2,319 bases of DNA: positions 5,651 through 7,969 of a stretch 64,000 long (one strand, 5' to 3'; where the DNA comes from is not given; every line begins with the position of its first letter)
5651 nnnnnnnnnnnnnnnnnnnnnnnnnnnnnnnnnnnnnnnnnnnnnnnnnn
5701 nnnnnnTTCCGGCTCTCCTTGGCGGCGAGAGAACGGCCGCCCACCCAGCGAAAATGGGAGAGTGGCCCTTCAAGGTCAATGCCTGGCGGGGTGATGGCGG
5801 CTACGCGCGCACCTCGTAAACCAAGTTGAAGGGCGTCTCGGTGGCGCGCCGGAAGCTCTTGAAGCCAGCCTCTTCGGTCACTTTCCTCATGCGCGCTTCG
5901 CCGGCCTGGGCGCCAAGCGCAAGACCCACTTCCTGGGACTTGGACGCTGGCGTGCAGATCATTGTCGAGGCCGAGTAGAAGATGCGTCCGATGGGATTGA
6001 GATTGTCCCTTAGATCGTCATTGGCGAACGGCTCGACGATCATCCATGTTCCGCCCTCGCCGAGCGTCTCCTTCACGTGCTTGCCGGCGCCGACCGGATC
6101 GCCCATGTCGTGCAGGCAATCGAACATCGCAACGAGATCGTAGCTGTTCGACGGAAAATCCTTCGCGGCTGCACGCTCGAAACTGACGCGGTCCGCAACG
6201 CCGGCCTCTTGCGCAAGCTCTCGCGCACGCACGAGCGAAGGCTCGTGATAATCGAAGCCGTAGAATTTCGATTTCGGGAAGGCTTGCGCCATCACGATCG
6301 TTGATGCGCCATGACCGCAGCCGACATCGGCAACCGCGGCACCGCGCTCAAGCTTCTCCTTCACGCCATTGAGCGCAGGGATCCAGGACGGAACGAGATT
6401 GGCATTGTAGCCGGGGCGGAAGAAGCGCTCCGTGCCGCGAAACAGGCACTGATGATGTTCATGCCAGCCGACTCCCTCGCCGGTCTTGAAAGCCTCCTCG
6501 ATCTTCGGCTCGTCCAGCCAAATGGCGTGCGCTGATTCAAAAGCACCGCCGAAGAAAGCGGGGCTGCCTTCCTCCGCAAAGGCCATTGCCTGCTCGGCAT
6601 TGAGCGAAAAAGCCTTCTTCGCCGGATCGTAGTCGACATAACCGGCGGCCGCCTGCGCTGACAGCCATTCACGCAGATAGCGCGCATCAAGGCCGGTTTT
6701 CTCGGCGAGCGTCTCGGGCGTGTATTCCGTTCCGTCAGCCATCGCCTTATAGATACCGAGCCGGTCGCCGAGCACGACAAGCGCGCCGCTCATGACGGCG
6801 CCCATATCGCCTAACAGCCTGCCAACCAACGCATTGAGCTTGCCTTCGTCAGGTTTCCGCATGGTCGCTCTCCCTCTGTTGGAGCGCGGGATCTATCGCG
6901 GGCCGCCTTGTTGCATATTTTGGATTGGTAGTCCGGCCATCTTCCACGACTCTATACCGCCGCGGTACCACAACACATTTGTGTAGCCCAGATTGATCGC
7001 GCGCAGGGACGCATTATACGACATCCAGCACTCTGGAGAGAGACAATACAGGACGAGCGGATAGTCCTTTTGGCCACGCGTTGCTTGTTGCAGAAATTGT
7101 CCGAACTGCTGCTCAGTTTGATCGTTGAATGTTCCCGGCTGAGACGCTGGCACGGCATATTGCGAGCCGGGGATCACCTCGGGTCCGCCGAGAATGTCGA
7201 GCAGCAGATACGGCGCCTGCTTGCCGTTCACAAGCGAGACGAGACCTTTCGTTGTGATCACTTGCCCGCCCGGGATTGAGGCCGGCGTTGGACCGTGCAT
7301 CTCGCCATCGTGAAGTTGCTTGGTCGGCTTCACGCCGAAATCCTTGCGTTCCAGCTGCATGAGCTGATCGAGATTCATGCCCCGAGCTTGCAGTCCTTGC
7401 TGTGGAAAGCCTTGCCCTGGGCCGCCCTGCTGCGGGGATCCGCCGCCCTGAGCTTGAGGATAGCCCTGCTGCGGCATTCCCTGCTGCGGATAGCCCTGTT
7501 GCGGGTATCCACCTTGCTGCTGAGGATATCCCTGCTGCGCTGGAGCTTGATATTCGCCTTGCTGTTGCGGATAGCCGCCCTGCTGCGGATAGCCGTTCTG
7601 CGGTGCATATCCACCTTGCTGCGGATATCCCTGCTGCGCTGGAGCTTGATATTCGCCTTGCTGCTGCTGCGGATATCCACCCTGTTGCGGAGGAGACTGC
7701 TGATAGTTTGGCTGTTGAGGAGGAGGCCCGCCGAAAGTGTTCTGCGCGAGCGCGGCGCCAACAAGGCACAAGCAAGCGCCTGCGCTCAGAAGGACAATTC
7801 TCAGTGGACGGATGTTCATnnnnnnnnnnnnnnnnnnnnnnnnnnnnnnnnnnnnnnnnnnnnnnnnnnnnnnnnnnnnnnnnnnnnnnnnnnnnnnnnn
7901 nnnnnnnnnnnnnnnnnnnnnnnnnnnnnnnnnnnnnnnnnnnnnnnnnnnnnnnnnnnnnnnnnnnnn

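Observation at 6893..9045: Two-gene operon of unknown function: lipoprotein plus a secreted Q/G/Y/P-rich repeat protein ending in a rhodanese-like domain with a CLSPECW motif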

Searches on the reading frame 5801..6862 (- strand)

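Call 43: search_protein_families(library=pfam, proteins=[window:5801-6862:-], max_evalue=0.001)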
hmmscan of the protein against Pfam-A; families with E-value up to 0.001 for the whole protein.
window:5801-6862:- (353 aa): 15 families
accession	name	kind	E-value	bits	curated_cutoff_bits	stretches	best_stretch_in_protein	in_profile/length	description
PF13847.12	Methyltransf_31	-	1.2e-17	64.4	27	1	172-285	2-119/145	Methyltransferase domain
PF21320.3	HTH_65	-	1e-14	54.9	24.1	1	28-94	6-72/75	Rv2258c-like winged HTH domain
PF08242.18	Methyltransf_12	-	4e-14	53.6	30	1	179-272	2-97/98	Methyltransferase domain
PF13649.12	Methyltransf_25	-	5e-14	53.2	27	1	177-271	1-97/97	Methyltransferase domain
PF08241.18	Methyltransf_11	-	1.5e-12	48.4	21.2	1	179-273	2-93/95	Methyltransferase domain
PF13489.12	Methyltransf_23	-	8e-11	42.4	27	1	168-288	17-129/164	Methyltransferase domain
PF00891.24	Methyltransf_2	-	1.4e-06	28.3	22.3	1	170-288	59-177/210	O-methyltransferase domain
PF12847.13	Methyltransf_18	-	1.4e-05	25.6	27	1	164-229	5-70/151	Methyltransferase domain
PF05175.20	MTS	-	2.2e-05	24.6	23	1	173-251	31-109/170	Methyltransferase small domain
PF13578.12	Methyltransf_24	-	2.4e-05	25.6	26.3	1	180-274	3-101/105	Methyltransferase domain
PF02390.23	Methyltransf_4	-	6.5e-05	22.9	24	1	176-220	4-48/173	Putative methyltransferase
PF01209.24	Ubie_methyltran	-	0.00033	20.5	20.1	1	172-277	46-153/233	ubiE/COQ5 methyltransferase family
PF13679.12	Methyltransf_32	-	0.00038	20.9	27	1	172-251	24-109/143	Methyltransferase domain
PF08704.16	GCD14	-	0.00061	20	26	1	170-269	37-137/247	tRNA methyltransferase complex GCD14 subunit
PF01170.24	UPF0020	-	0.00063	19.9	22.3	1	192-245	71-126/197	RMKL-like, methyltransferase domain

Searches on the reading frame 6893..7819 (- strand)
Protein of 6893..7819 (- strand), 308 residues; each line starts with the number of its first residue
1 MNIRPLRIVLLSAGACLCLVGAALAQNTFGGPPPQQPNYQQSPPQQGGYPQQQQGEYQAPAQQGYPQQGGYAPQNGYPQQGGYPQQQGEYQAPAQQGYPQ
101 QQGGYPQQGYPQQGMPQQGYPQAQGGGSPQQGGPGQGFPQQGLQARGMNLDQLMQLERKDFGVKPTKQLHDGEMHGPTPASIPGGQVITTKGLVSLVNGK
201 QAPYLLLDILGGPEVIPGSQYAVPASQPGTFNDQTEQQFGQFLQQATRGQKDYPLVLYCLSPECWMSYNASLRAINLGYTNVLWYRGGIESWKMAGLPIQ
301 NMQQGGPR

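Call 3: search_protein_families(library=pfam, proteins=[window:6893-7819:-], max_evalue=1)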
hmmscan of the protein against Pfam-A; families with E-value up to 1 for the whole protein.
window:6893-7819:- (308 aa): 1 family
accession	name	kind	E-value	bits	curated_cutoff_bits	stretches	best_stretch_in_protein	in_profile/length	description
PF00581.25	Rhodanese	-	4e-08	34.1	22.2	1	215-294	29-101/102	Rhodanese-like domain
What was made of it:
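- On Rhodanese-like domain (Pfam PF00581): 34.1 bits against 22.2, E=4e-8, residues 215-294 (call 3).
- Checked: Pfam PF00581, E=4e-8, 34.1 bits against a cut-off of 22.2 (call 3).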

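Call 4: search_protein_families(library=ncbifam, proteins=[window:6893-7819:-], max_evalue=1)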
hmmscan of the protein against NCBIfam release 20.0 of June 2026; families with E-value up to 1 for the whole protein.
window:6893-7819:- (308 aa): 5 families
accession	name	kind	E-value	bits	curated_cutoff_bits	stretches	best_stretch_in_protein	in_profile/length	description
TIGR03865.1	PQQ_CXXCW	subfamily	8.7e-27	94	128.05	1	173-303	23-166/167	PQQ-dependent catabolism-associated CXXCW motif protein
NF045694.1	seleno_TsoB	exception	4.6e-08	31.6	805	1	185-304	43-161/572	rhodanese/DsbD fusion-like selenoprotein TsoB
NF041203.1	rhodanese_LYCAU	equivalog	8.5e-06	25.5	115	1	240-301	64-125/126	rhodanese-related (seleno)protein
NF006444.0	PRK08762.1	equivalog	0.00021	20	449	1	247-302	64-117/387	molybdopterin-synthase adenylyltransferase MoeB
NF045521.1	rhoda_near_glyco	subfamily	0.098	12.5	145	1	244-303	62-119/144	rhodanese homology domain-containing protein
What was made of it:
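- On TIGR03865 PQQ_CXXCW: 94 bits (call 4).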

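Call 27: list_cluster_members(proteins=[P0001, window:6893-7819:-, window:10730-12925:-])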
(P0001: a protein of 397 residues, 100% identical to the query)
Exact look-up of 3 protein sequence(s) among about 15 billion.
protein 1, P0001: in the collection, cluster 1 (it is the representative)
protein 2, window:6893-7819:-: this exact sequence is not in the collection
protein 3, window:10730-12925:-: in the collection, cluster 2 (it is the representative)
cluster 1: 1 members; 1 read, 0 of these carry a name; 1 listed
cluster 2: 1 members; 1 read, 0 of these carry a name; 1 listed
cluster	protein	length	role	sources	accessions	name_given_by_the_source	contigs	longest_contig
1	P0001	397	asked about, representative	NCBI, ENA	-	-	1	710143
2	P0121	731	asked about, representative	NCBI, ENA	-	-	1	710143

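Call 52: predict_structure(alignment_id=A3)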
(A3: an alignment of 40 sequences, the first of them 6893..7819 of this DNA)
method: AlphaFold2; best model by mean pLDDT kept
length: 308 residues; sequences in the alignment: 40
mean_pLDDT: 69.8   pTM: 0.57
mean pLDDT of the five models: 69.8, 68.2, 66.5, 64.7, 64.3
residues with pLDDT >= 90: 122; 70-90: 31; 50-70: 47; < 50: 108
segments of 3 or more residues with pLDDT < 50: 21-36, 39-42, 51-53, 55-58, 63-69, 81-92, 94-115, 127-144, 306-308
pLDDT, mean of each block of 10 residues (from residue 1): 52 52 46 44 50 47 46 48 42 44 43 47 49 41 64 93 93 90 97 93 92 92 74 87 96 96 93 96 96 95 63
secondary structure, 60 per line:
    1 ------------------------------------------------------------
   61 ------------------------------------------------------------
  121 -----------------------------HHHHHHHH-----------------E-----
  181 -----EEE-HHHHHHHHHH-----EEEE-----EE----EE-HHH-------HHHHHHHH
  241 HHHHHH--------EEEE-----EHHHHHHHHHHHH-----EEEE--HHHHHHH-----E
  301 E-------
elements in order: H150-157 E186-188 H190-199 E205-208 H233-246 E255-258 H265-276 E282-285 H288-294
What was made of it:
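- On Rhodanese-like domain (Pfam PF00581): The AlphaFold2 domain has pLDDT 87-97 in most blocks, with one at 74 (call 52).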

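Call 55: fold_search(model_id=the predicted structure, library=pdb)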
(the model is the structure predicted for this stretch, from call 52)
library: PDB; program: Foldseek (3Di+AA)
matches with E <= 10: 444; with E <= 0.001: 35
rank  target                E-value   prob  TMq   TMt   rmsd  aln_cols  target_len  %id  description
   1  6mxv_A                5.2e-06  1.00  0.30  0.37   2.5       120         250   20  The crystal structure of a rhodanese-like family protein from Francisella tularensis subsp. tularensis SCHU S4 (released 2018-11-21)
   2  6mxv_B                7.2e-06  1.00  0.31  0.37   3.6       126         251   17  The crystal structure of a rhodanese-like family protein from Francisella tularensis subsp. tularensis SCHU S4 (released 2018-11-21)
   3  2kl3_MODEL_1_A        8.7e-05  1.00  0.30  0.65   4.6       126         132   16  Solution NMR structure of the Rhodanese-like domain from Anabaena sp Alr3790 protein. Northeast Structural Gen (released 2009-08-11)
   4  4jgt_A                1.4e-04  1.00  0.29  0.32   5.6       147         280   20  Structure and kinetic analysis of H2S production by human Mercaptopyruvate Sulfurtransferase (released 2013-05-29)
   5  3tp9_A                1.5e-04  1.00  0.28  0.19   2.7       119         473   16  Crystal structure of Alicyclobacillus acidocaldarius protein with beta-lactamase and rhodanese domains (released 2011-09-21)
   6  3nhv_D                1.6e-04  1.00  0.30  0.65   3.0       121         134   17  Crystal Structure of BH2092 protein from Bacillus halodurans, Northeast Structural Genomics Consortium Target BhR228F (released 2010-08-11)
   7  4jgt_C                1.6e-04  1.00  0.30  0.33   5.6       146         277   19  Structure and kinetic analysis of H2S production by human Mercaptopyruvate Sulfurtransferase (released 2013-05-29)
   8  5wqk_B                1.6e-04  1.00  0.30  0.32   6.1       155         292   18  Crystal structure of 3-Mercaptopyruvate Sulfurtransferase(3MST) in complex with compound1 (released 2017-09-06)
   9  2hhg                  1.8e-04  1.00  0.28  0.62   5.1       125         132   22  Structure of Protein of Unknown Function RPA3614, Possible Tyrosine Phosphatase, from Rhodopseudomonas palustris CGA009 (released 2006-07-25)
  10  4jgt_B                1.8e-04  1.00  0.30  0.33   5.0       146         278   20  Structure and kinetic analysis of H2S production by human Mercaptopyruvate Sulfurtransferase (released 2013-05-29)
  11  1rhd                  2.1e-04  1.00  0.28  0.30   6.2       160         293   16  STRUCTURE OF BOVINE LIVER RHODANESE. I. STRUCTURE DETERMINATION AT 2.5 ANGSTROMS RESOLUTION AND A COMPARISON OF THE CONF (released 1978-01-16)
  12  5wqj_A                2.4e-04  1.00  0.31  0.33   5.0       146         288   18  Crystal structure of 3-Mercaptopyruvate Sulfurtransferase(3MST) in complex with compound1 (released 2017-09-06)
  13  3nhv_E                2.6e-04  1.00  0.29  0.63   3.2       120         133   19  Crystal Structure of BH2092 protein from Bacillus halodurans, Northeast Structural Genomics Consortium Target BhR228F (released 2010-08-11)
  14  3nhv_A                2.6e-04  1.00  0.29  0.62   3.3       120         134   19  Crystal Structure of BH2092 protein from Bacillus halodurans, Northeast Structural Genomics Consortium Target BhR228F (released 2010-08-11)
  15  3tp9_B                2.9e-04  1.00  0.28  0.19   2.7       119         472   16  Crystal structure of Alicyclobacillus acidocaldarius protein with beta-lactamase and rhodanese domains (released 2011-09-21)
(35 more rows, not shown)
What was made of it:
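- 6905..7381 (-): Rhodanese-like domain with its conserved N-terminal extension, residues 147-305. Foldseek hits solved rhodaneses (call 55).
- On Rhodanese-like domain (Pfam PF00581): 35 PDB rhodaneses match at E<=1e-3 with probability 1.00 (call 55).
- Checked: Foldseek against solved rhodaneses, probability 1.00, best E=5e-6 (call 55).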

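Call 74: search_protein_families(library=padloc, proteins=[window:6893-7819:-], max_evalue=0.01)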
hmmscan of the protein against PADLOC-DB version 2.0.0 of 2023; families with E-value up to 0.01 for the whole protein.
window:6893-7819:- (308 aa): 0 families
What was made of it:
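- On Any described protein family, for the lipoprotein: PADLOC gives nothing (call 74).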
